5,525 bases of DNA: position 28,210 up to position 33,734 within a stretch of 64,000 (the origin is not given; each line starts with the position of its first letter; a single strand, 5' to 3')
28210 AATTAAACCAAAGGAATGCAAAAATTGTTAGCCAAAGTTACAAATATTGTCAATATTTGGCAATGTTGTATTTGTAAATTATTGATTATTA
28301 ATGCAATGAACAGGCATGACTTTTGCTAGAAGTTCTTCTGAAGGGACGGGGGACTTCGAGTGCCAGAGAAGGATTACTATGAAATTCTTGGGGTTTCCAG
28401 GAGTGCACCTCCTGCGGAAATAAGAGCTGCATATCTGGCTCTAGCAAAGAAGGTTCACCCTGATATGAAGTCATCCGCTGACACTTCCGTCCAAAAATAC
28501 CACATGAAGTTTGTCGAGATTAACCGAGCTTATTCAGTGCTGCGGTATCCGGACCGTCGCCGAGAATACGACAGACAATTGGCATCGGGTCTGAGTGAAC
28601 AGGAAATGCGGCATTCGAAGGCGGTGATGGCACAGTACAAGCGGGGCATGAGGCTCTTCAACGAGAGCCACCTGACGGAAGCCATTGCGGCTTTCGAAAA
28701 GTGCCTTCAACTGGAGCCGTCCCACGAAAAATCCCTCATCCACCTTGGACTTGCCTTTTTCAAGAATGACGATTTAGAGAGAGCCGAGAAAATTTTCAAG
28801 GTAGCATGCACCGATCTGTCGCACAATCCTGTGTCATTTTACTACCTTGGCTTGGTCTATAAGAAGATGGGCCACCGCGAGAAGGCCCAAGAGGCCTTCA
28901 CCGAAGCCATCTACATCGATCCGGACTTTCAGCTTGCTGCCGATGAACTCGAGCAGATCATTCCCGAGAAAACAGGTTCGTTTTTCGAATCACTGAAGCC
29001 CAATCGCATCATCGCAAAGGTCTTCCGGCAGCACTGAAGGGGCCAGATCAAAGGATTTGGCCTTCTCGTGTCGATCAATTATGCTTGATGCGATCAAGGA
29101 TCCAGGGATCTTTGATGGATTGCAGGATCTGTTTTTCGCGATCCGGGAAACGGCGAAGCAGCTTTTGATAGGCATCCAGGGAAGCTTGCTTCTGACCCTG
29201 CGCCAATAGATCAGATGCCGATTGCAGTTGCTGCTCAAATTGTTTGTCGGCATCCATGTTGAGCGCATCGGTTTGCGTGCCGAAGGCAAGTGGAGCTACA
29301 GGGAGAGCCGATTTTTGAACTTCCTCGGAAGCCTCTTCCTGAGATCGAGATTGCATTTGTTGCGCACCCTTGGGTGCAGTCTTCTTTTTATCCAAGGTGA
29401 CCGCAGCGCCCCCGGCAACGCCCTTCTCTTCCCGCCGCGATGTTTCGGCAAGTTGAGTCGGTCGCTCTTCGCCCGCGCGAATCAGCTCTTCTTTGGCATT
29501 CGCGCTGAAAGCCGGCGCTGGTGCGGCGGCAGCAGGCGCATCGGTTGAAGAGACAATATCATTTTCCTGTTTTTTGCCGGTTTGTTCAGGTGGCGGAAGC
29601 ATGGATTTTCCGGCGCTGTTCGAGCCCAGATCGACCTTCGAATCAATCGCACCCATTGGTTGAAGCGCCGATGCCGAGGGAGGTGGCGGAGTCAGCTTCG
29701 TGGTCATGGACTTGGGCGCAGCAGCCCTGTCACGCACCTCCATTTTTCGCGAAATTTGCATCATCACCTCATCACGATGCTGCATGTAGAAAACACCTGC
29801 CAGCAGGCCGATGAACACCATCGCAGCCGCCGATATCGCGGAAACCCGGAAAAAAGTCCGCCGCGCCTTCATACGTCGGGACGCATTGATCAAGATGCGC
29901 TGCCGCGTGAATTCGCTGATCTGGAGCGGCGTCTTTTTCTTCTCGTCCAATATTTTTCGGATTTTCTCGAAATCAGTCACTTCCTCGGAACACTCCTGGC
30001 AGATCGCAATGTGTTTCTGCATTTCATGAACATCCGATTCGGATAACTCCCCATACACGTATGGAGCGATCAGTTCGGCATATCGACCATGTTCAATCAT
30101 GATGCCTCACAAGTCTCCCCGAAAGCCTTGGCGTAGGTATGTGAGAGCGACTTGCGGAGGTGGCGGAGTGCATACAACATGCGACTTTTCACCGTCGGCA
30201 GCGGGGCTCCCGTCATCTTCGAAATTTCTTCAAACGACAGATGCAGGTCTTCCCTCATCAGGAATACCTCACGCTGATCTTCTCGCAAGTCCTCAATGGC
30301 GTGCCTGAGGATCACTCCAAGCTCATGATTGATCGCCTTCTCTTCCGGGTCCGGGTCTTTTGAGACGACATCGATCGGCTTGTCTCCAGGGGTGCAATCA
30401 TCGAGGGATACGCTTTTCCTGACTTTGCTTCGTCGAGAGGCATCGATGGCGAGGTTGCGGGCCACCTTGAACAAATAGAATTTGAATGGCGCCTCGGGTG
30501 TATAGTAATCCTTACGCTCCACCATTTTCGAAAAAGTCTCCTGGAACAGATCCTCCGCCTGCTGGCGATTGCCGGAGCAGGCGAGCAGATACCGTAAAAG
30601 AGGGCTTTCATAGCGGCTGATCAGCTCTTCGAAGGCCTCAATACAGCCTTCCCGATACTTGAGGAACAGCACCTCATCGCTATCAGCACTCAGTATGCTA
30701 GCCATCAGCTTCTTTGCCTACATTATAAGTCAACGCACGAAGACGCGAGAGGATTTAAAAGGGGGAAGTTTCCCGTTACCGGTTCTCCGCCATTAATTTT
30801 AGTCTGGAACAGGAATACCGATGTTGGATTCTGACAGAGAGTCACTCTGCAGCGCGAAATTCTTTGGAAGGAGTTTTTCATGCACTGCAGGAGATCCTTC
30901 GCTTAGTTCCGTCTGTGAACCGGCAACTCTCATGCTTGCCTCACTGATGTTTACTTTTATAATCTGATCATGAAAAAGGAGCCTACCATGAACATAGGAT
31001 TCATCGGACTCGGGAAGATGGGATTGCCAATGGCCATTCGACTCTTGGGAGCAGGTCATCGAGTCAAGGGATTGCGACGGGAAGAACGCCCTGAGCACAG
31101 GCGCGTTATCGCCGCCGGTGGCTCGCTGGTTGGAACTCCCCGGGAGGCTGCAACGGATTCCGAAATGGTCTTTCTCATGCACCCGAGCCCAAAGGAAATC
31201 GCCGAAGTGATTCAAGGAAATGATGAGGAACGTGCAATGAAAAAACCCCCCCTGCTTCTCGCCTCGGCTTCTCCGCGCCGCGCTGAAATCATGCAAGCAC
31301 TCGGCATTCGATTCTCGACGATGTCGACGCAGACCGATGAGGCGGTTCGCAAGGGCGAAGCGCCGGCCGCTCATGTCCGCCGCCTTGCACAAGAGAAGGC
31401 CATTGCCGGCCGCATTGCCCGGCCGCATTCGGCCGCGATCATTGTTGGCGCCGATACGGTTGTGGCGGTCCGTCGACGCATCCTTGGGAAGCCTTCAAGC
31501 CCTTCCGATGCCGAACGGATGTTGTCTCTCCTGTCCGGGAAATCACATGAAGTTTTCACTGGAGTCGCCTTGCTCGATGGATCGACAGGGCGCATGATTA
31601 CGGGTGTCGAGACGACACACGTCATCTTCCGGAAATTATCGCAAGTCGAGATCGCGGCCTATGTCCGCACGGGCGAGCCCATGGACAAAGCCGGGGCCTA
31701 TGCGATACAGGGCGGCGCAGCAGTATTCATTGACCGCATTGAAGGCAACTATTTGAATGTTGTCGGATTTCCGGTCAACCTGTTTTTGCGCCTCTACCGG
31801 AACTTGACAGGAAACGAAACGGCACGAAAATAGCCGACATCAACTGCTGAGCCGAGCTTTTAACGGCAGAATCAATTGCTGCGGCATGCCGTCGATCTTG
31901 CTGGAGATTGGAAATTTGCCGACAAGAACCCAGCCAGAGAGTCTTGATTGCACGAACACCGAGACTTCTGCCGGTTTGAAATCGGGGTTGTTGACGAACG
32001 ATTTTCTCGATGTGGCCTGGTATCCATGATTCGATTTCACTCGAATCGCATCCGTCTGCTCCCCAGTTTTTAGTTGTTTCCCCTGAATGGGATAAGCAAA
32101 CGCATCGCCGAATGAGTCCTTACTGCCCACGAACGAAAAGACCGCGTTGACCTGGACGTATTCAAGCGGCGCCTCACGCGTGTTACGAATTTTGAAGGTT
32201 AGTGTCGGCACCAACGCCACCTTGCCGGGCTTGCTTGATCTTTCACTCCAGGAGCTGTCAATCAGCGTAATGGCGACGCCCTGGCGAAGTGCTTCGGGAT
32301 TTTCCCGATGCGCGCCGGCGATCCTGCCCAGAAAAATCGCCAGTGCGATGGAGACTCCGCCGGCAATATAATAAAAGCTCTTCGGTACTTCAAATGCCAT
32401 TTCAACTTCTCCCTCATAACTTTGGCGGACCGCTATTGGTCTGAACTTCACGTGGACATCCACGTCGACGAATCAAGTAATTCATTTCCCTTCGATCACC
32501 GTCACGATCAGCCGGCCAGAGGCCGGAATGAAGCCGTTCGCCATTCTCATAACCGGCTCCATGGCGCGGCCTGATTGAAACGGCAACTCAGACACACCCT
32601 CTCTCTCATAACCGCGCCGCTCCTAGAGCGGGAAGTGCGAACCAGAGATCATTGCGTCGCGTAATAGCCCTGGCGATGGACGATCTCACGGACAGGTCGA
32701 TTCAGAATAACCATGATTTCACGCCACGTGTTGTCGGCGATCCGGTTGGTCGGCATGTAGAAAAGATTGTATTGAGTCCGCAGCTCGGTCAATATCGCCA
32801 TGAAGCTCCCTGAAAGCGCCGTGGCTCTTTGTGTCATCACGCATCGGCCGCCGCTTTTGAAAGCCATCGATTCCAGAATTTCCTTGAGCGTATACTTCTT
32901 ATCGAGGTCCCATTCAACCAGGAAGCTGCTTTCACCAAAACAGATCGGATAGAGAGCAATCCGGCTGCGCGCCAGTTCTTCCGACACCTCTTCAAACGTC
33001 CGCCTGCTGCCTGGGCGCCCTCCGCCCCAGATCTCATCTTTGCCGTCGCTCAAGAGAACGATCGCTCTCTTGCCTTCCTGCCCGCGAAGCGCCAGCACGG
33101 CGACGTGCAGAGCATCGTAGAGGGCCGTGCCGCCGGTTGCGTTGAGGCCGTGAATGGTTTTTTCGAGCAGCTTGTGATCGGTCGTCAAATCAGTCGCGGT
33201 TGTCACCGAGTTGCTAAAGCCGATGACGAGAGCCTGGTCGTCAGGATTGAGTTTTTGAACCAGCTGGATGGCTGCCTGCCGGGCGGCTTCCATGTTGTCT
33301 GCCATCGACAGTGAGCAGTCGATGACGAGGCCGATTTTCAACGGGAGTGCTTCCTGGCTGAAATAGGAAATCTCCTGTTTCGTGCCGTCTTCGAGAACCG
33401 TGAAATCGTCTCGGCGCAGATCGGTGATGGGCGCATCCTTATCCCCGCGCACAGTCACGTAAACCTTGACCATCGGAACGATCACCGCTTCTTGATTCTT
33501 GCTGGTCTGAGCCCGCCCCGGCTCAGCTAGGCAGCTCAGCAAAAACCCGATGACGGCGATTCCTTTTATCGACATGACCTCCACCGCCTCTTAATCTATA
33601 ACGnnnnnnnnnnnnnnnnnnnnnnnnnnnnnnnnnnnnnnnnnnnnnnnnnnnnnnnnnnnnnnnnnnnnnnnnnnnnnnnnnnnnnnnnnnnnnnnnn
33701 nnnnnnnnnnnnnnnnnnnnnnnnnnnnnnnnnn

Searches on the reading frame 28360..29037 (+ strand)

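Call 56: search_protein_families(library=pfam, proteins=[window:28360-29037:+], max_evalue=0.0001)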
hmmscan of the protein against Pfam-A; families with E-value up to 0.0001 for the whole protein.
window:28360-29037:+ (225 aa): 13 families
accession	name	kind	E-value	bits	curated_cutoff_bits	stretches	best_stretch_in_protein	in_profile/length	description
PF00226.36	DnaJ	-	6.9e-20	71.4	27.8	1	5-71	1-63/63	DnaJ domain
PF07719.23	TPR_2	-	2.5e-17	61.9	27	1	160-189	4-33/34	Tetratricopeptide repeat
PF00515.34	TPR_1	-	8.4e-16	57.5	27.8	1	159-190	3-34/34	Tetratricopeptide repeat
PF13181.12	TPR_8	-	1e-14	53.8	25.7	1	163-189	7-33/34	Tetratricopeptide repeat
PF13174.12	TPR_6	-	6.3e-09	36.3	26.3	0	159-189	2-32/33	Tetratricopeptide repeat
PF13432.12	TPR_16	-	3.7e-07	30.9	32.7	0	93-151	1-59/65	Tetratricopeptide repeat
PF14559.12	TPR_19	-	3.7e-07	30.8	25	0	104-147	6-49/68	Tetratricopeptide repeat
PF13414.12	TPR_11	-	8.2e-07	29.1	26.8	0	104-136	9-41/42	TPR repeat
PF24575.1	TPR_Slam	-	2.6e-06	28.3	35.2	1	82-146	40-104/104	Surface lipoprotein assembly modifier, N-terminal TPR repeats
PF13428.12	TPR_14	-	3.3e-06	27.7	23.5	0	91-130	3-42/44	Tetratricopeptide repeat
PF13431.12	TPR_17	-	3.6e-06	27.2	24.4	0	111-143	1-33/34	Tetratricopeptide repeat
PF12895.13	ANAPC3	-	8.7e-06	26.4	27.2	1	104-180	4-79/82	Anaphase-promoting complex, cyclosome, subunit 3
PF13424.12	TPR_12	-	4.9e-05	23.9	30.1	0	105-150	19-72/77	Tetratricopeptide repeat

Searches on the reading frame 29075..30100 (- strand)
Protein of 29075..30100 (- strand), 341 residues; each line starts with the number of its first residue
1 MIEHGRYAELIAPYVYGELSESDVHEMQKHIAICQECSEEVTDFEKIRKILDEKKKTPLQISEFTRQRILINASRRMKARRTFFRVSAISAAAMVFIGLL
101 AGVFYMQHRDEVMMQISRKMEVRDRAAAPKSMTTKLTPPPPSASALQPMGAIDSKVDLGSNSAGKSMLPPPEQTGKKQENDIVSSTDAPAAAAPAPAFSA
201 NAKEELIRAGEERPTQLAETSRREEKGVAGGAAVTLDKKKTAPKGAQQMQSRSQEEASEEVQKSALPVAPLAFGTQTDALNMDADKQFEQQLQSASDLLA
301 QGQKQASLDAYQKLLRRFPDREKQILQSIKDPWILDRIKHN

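Call 56: search_protein_families(library=pfam, proteins=[window:29075-30100:-], max_evalue=0.0001)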
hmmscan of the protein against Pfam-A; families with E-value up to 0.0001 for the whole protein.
window:29075-30100:- (341 aa): 1 family
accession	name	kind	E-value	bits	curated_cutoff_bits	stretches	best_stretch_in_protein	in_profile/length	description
PF13490.11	zf-HC2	-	1e-05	26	22.2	1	8-37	5-34/35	Putative zinc-finger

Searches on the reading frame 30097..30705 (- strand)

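Call 65: search_protein_families(library=pfam, proteins=[window:30097-30705:-], max_evalue=0.01)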
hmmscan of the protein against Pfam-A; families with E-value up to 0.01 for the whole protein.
window:30097-30705:- (202 aa): 3 families
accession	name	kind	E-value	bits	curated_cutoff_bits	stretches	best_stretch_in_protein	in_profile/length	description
PF08281.18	Sigma70_r4_2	-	1.6e-12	47.3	25.7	1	132-183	3-54/54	Sigma-70, region 4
PF04542.20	Sigma70_r2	-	2e-12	47.1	24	1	28-94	1-69/71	Sigma-70 region 2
PF04545.22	Sigma70_r4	-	1.6e-08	34.4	24.1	1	136-185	1-50/50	Sigma-70, region 4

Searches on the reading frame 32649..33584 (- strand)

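Call 56: search_protein_families(library=pfam, proteins=[window:32649-33584:-], max_evalue=0.0001)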
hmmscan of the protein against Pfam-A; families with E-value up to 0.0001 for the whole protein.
window:32649-33584:- (311 aa): 2 families
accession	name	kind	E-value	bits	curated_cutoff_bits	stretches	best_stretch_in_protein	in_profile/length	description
PF13519.12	VWA_2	-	2.1e-17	64.1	27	1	86-182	3-107/107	von Willebrand factor type A domain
PF00092.34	VWA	-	1e-12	49.1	23.8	1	85-250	3-160/174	von Willebrand factor type A domain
